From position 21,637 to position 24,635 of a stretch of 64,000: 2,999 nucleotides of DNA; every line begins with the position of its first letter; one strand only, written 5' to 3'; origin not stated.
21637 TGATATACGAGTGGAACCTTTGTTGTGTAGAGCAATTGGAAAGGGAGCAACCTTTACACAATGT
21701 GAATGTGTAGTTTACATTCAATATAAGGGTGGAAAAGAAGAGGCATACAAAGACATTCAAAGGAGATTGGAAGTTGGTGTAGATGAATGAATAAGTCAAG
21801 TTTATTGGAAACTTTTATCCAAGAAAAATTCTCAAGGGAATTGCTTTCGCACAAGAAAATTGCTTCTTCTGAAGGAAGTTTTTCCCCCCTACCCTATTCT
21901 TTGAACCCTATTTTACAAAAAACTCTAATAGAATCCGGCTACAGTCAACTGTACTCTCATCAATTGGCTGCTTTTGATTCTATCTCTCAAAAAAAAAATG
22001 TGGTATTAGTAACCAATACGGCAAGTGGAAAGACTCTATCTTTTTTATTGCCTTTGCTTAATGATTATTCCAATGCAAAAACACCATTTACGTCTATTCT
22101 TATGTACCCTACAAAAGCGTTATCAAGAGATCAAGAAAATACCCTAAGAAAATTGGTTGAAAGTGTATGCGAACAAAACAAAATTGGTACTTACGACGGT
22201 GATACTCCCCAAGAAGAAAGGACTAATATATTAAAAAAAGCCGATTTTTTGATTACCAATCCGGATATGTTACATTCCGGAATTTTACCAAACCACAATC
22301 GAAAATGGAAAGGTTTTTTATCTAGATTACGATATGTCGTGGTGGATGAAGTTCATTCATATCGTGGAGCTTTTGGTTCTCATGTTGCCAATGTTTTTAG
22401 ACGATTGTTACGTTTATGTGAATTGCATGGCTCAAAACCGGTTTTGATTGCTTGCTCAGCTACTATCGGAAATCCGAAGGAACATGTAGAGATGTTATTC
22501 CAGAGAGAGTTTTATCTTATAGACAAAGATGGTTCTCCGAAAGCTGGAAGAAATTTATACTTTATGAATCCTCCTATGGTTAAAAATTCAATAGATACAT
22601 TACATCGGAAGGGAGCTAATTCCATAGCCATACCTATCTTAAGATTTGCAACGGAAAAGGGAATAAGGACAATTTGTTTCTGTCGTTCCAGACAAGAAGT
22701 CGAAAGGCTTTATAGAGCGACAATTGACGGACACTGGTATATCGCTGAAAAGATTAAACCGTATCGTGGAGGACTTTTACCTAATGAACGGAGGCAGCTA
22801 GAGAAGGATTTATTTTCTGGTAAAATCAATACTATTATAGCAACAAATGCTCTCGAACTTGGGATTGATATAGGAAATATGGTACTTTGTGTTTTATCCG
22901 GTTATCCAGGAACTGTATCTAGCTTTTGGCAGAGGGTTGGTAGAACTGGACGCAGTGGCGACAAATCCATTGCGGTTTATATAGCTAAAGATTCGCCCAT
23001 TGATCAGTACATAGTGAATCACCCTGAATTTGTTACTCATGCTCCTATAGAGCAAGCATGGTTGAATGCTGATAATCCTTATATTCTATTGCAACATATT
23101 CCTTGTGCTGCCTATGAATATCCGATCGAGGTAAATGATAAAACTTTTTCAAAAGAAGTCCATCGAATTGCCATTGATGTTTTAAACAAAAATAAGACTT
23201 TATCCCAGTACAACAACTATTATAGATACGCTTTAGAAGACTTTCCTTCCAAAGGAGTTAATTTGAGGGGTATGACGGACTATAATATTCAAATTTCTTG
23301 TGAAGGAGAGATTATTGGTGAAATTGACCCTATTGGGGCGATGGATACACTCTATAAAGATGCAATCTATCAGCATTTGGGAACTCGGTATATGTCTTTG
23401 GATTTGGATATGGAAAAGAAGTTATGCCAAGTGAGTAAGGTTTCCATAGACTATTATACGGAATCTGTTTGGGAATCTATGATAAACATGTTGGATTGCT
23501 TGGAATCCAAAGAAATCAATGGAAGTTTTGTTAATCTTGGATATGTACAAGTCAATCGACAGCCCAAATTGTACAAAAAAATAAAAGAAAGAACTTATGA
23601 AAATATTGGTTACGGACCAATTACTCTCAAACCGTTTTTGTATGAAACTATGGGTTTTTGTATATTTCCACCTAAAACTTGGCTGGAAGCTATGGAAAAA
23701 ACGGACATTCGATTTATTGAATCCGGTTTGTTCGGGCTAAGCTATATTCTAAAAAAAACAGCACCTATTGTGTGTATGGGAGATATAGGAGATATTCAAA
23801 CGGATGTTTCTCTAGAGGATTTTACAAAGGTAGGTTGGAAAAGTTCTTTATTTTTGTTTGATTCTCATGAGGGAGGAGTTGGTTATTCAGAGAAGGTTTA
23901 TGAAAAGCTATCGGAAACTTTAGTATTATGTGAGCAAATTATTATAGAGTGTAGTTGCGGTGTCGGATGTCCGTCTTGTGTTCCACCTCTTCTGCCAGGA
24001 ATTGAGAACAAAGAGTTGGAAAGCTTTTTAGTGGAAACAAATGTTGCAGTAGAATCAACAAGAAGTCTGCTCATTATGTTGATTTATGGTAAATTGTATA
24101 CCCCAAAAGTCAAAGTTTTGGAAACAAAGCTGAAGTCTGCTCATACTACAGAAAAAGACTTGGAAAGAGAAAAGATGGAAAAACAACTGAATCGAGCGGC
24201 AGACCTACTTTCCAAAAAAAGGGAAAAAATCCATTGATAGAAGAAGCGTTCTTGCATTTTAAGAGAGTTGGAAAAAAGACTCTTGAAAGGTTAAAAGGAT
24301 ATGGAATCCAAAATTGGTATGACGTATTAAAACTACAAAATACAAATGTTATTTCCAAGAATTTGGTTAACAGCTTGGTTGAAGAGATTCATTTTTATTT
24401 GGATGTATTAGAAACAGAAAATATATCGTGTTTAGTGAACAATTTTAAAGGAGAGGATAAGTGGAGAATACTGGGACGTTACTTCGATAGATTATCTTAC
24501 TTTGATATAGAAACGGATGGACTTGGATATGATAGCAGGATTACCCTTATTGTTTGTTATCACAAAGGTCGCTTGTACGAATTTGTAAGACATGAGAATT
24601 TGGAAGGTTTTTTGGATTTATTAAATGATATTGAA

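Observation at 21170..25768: Translationally coupled lipoprotein - MrfA-like helicase (DUF1998) - MrfB/YprB-like exonuclease - HhH DNA-binding protein operon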

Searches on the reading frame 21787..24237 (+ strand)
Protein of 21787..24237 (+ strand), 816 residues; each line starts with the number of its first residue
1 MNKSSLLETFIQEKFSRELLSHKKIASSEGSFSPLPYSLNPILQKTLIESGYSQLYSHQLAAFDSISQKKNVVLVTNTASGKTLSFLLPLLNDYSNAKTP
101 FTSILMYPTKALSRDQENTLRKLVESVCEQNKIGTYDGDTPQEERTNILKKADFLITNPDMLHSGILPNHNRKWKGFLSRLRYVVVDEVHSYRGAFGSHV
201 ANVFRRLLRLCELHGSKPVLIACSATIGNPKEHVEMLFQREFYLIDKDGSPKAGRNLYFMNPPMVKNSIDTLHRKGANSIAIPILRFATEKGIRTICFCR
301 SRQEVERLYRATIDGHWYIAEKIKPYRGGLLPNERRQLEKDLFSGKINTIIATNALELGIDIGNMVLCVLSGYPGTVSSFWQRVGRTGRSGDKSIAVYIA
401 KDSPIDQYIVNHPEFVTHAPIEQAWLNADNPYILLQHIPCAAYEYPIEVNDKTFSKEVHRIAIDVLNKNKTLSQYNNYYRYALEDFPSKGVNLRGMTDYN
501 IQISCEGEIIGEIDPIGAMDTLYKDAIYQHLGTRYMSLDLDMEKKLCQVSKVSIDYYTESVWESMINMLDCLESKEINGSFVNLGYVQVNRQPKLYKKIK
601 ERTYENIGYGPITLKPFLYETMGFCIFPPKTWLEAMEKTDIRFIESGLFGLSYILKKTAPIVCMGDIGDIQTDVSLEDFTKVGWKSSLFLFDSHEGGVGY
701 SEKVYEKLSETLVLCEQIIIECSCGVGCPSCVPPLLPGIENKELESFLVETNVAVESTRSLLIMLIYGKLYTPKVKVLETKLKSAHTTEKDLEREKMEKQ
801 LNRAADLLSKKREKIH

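Call 5: search_protein_families(library=pfam, proteins=[window:21787-24237:+], max_evalue=0.01)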
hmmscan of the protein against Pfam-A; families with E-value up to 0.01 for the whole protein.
window:21787-24237:+ (816 aa): 5 families
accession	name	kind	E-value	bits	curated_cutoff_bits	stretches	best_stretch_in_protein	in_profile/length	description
PF00270.35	DEAD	-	5.3e-31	108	26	1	57-230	2-164/167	DEAD/DEAH box helicase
PF00271.37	Helicase_C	-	3.3e-20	72.8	23.5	1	288-391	11-110/110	Helicase conserved C-terminal domain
PF09369.15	MZB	-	4.2e-14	53.4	24.2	1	651-732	1-80/80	MrfA Zn-binding domain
PF22982.3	WHD_HRQ1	-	5.3e-12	47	27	1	427-496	2-70/70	ATP-dependent helicase HRQ1, winged helix domain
PF04851.21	ResIII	-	8.7e-07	29.4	22.5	1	54-206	3-152/164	Type III restriction enzyme, res subunit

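Call 6: search_protein_families(library=ncbifam, proteins=[window:21787-24237:+], max_evalue=0.01)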
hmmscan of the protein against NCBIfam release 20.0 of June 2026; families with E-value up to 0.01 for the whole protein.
window:21787-24237:+ (816 aa): 37 families (the best 25 are shown)
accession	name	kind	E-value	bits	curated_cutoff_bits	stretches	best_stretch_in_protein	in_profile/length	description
TIGR03817.1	DECH_helic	hypoth_equivalog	2.3e-159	532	874.1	1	23-744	5-726/742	helicase/secretion neighborhood putative DEAH-box helicase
TIGR04121.1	DEXH_lig_assoc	equivalog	2.7e-40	137.8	850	1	54-449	13-406/804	ligase-associated DNA damage response DEXH box helicase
NF010338.0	PRK13767.1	equivalog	2.4e-31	108.8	849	1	48-391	27-386/877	ATP-dependent helicase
NF041063.1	DpdF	equivalog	4.9e-19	68.4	550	2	69-239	158-335/813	protein DpdF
TIGR01389.1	recQ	equivalog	1.7e-18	66.4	640.2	1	50-412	9-342/591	DNA helicase RecQ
NF008744.0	PRK11776.1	equivalog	4.9e-18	64.9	524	2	30-189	4-156/460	ATP-dependent RNA helicase DbpA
NF053631.1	RNA_helic_CshA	equivalog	2.1e-17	63.1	646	2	294-405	239-346/434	degradosome RNA helicase CshA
NF008394.0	PRK11192.1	equivalog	3.2e-16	59.2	507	2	290-400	245-351/441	ATP-dependent RNA helicase SrmB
NF010337.0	PRK13766.1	equivalog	1.1e-15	56.8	610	2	46-206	8-159/781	Hef nuclease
NF007284.0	PRK09751.1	equivalog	1.2e-15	55.9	1496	2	328-389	357-418/1538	ATP-dependent helicase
TIGR00614.1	recQ_fam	subfamily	6.9e-14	51.5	219.8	1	51-398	8-328/470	RecQ family ATP-dependent DNA helicase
NF041067.1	DpdJ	equivalog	4.8e-13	47.7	800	2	58-147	153-260/1482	protein DpdJ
NF053636.1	DDHlcsCsdAPsy1082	equivalog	5.9e-13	48.2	890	2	296-400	247-347/512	DEAD/DEAH box helicase CsdA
TIGR03158.1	cas3_cyano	exception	1e-12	47.9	69.1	1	58-193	1-158/357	type I-D CRISPR-associated helicase Cas3'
NF002654.0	PRK02362.1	equivalog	2.7e-10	39.2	887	1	41-305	10-256/739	ATP-dependent DNA helicase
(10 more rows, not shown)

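Call 7: search_protein_families(library=padloc, proteins=[window:21787-24237:+], max_evalue=0.01)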
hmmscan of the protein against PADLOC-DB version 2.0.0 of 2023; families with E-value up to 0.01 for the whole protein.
window:21787-24237:+ (816 aa): 61 families (the best 25 are shown)
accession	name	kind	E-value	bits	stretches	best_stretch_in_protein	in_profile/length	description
PDLC02503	BrxHI|BrxHII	-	3.4e-47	159.2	1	39-395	8-348/698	BrxHI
PDLC03960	SngC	-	2.5e-40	137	1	39-400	9-373/720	-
PDLC00037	DruE3|DruE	-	8.9e-39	131.1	3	54-237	101-309/2055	SNF2 family N-terminal domain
PDLC00013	DruE1|DruE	-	6e-37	125.2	4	346-476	1082-1214/1776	SNF2 family N-terminal domain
PDLC00036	DruE3|DruE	-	1.3e-36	123.2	3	56-233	94-291/2023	SNF2 family N-terminal domain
PDLC00035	DruE3|DruE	-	2.3e-31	106.4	2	53-237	101-309/1460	SNF2 family N-terminal domain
PDLC02501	BrxHI|BrxHII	-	9.4e-26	88.2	1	51-393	20-345/925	BrxHI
PDLC00051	DruE4|DruE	-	3e-25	86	3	22-93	62-132/1829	SNF2 family N-terminal domain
PDLC02570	DrmA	-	4.8e-25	86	2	184-411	413-646/851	DrmA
PDLC00015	DruE2|DruE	-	1.7e-22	77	3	48-92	87-135/1887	SNF2 family N-terminal domain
PDLC03928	PsyrT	-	1.8e-21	74.1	2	324-411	269-358/689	-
PDLC00014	DruE2|DruE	-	5.7e-21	71.8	3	50-93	103-147/1928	SNF2 family N-terminal domain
PDLC02897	DpdJ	-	3.6e-19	66.1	2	295-389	358-450/1570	DpdJ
PDLC01533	Cas3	-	3.1e-18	63.5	1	56-226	37-205/897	CAS-I; effector_G3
PDLC02864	DpdF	-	1.1e-17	62.1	1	51-398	19-336/610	DpdF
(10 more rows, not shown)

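Call 8: search_solved_structures(query=window:21787-24237:+, max_evalue=0.001)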
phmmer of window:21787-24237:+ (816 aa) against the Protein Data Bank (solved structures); distinct sequences matched with E-value up to 0.001: 112 (the best 60 are shown).
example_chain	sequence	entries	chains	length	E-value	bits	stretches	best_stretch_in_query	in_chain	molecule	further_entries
6znp_A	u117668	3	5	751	2.4e-159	535.3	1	1-744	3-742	Uncharacterized ATP-dependent helicase YprA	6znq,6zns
9tu7_Y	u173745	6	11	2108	1.8e-23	85.9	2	56-230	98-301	DEAD/DEAH box helicase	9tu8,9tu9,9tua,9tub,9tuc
5v9x_A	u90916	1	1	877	7.9e-21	77.2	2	58-236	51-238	ATP-dependent DNA helicase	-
7lhl_A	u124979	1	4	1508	3.4e-20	75.1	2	58-236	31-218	ATP-dependent DNA helicase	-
6l5m_A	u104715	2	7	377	1.2e-14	56.8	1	32-398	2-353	Nucleolar RNA helicase 2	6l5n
6l5l_A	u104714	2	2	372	5.6e-14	54.5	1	32-398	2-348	Nucleolar RNA helicase 2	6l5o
1hv8_A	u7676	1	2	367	7e-12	47.6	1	66-400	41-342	PUTATIVE ATP-DEPENDENT RNA HELICASE MJ0669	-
6y50_p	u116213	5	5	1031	8.4e-11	44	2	45-190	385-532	Probable ATP-dependent RNA helicase DDX46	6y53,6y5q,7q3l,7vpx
7evo_E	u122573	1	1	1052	9e-11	43.9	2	45-190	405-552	RNA helicase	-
5dtu_A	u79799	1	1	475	5.6e-10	41.3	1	338-401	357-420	Prp28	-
4d25_A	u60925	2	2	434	6e-10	41.2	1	45-399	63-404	BMVLG PROTEIN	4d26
8v84_3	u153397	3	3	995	7.8e-10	40.8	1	12-188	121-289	ATP-dependent RNA helicase DBP10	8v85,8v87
9b15_A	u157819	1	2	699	9.1e-10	40.6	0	45-243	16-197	ATP-dependent DNA helicase Hel308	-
2hjv_A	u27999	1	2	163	3.2e-09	38.8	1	288-398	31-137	ATP-dependent RNA helicase dbpA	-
2z0m_A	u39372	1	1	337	3.7e-09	38.6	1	40-162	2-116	337aa long hypothetical ATP-dependent RNA helicase deaD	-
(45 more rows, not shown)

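Call 13: find_related_loci(query=window:21787-24237:+, collection=genome_contigs, flank=7000)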
Query window:21787-24237:+ (816 aa) in genome_contigs; peptide patterns used: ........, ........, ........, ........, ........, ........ (x = any residue, [..] = any of these).
50 stretches matched a pattern; 6 encode a relative of the query (tblastn E <= 1e-3); 6 distinct loci.
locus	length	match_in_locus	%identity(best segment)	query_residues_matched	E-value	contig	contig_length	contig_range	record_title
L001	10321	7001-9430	57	10-816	0e+0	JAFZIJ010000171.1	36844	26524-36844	MAG: Victivallales bacterium isolate RGIG7794 Water_buffalos_Reticulum-1__c521047, whole genome shotgun sequence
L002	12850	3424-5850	56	11-816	0e+0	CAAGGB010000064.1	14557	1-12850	MAG TPA_asm: Victivallales bacterium, isolate HGM23489, WGS project CAAGGB010000000 data, contig: SRS476193_67_k119_7222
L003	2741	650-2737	60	10-704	0e+0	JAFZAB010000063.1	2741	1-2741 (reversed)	MAG: Victivallales bacterium isolate RGIG7578 Water_buffalos_Omasum-3__c209133, whole genome shotgun sequence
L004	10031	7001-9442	58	1-816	0e+0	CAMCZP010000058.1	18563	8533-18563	MAG: Leptospira interrogans serovar Manilae isolate MsH-30apr19-140 genome assembly, contig: MsH-30apr19-C5548, whole ge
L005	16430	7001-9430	56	10-816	0e+0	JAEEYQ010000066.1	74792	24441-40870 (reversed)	MAG: Lentisphaeria bacterium isolate Tb.RUG.64 k141_10817291_flag=0_multi=15.0033_len=74792, whole genome shotgun sequen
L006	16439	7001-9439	57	5-816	0e+0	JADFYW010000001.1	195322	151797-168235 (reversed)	MAG: Fibrobacteria bacterium isolate nGRbin1 nGR_bin1_NODE_1_length_195322_cov_6.345929, whole genome shotgun sequence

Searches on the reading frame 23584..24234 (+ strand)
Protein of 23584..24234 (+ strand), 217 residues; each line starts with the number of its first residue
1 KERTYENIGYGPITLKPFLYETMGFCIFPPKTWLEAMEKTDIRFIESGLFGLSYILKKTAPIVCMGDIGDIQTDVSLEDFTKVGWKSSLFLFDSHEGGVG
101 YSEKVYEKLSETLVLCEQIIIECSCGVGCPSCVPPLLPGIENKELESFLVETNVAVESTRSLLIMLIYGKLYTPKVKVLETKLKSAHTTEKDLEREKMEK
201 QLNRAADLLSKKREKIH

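Call 63: search_solved_structures(query=window:23584-24234:+, max_evalue=0.001, show_alignments=1)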
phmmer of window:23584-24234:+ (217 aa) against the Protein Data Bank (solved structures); distinct sequences matched with E-value up to 0.001: 1.
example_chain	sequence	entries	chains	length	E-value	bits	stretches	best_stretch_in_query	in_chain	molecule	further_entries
6znp_A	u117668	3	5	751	3.2e-15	60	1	3-145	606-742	Uncharacterized ATP-dependent helicase YprA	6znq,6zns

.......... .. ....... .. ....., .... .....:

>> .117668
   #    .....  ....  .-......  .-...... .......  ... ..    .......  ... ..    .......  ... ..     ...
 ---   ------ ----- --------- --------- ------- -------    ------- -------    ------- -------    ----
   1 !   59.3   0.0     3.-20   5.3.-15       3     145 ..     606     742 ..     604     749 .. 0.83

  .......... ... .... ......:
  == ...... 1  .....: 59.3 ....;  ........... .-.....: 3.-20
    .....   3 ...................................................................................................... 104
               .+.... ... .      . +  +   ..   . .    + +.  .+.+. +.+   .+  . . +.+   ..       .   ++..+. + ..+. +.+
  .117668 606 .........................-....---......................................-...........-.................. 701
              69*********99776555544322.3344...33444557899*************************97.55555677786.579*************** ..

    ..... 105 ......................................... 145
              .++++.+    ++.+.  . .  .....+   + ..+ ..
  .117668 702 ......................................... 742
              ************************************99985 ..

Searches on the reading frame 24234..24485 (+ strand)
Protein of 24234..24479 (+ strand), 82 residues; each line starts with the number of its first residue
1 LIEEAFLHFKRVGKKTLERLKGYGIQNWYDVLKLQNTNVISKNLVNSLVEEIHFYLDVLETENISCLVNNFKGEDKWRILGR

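Call 71: search_protein_families(library=pfam, proteins=[window:24234-24479:+], max_evalue=10)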
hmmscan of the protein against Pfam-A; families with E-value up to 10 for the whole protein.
window:24234-24479:+ (82 aa): 1 family
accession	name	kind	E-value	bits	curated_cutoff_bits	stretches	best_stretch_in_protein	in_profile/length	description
PF07957.16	DUF3294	-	0.028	14.6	20.6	1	32-76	58-102/213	Protein of unknown function (DUF3294)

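Call 86: search_solved_structures(query=A6, max_evalue=10, show_alignments=2)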
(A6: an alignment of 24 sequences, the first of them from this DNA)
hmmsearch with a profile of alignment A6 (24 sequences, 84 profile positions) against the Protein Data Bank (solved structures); distinct sequences matched with E-value up to 10: 49.
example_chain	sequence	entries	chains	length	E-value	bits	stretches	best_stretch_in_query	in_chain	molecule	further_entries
2va8_A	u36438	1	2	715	0.042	17.5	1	6-54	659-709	SKI2-TYPE HELICASE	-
2van_A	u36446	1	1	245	0.079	16.6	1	6-52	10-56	DNA POLYMERSE BETA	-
1bpb_A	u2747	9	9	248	0.081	16.6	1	6-52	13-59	DNA POLYMERASE BETA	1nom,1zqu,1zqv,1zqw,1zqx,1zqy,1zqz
1rpl_A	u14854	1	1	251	0.083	16.6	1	6-52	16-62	DNA POLYMERASE BETA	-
1jn3_A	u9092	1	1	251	0.083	16.6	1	6-52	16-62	DNA POLYMERASE BETA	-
3k75_D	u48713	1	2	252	0.083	16.6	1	6-52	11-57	DNA polymerase beta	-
3uxo_A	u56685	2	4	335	0.089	16.5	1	6-51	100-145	DNA polymerase beta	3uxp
3v72_A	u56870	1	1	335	0.089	16.5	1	6-51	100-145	DNA polymerase beta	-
1bpd_A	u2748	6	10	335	0.089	16.5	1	6-51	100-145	DNA POLYMERASE BETA | PROTEIN (DNA POLYMERASE BETA (E.C.2.7.7.7))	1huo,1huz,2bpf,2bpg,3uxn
1bpe_A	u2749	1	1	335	0.091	16.4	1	6-51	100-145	DNA POLYMERASE BETA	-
3v7j_A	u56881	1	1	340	0.091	16.4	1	6-51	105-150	DNA polymerase beta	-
7yll_A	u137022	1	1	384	0.096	16.4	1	8-38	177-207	DNA polymerase IV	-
3v7k_A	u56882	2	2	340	0.099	16.3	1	6-51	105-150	DNA polymerase beta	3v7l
9b15_A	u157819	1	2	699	0.16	15.6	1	7-52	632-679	ATP-dependent DNA helicase Hel308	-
2p6r_A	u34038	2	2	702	0.17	15.6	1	7-52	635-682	afUHEL308 HELICASE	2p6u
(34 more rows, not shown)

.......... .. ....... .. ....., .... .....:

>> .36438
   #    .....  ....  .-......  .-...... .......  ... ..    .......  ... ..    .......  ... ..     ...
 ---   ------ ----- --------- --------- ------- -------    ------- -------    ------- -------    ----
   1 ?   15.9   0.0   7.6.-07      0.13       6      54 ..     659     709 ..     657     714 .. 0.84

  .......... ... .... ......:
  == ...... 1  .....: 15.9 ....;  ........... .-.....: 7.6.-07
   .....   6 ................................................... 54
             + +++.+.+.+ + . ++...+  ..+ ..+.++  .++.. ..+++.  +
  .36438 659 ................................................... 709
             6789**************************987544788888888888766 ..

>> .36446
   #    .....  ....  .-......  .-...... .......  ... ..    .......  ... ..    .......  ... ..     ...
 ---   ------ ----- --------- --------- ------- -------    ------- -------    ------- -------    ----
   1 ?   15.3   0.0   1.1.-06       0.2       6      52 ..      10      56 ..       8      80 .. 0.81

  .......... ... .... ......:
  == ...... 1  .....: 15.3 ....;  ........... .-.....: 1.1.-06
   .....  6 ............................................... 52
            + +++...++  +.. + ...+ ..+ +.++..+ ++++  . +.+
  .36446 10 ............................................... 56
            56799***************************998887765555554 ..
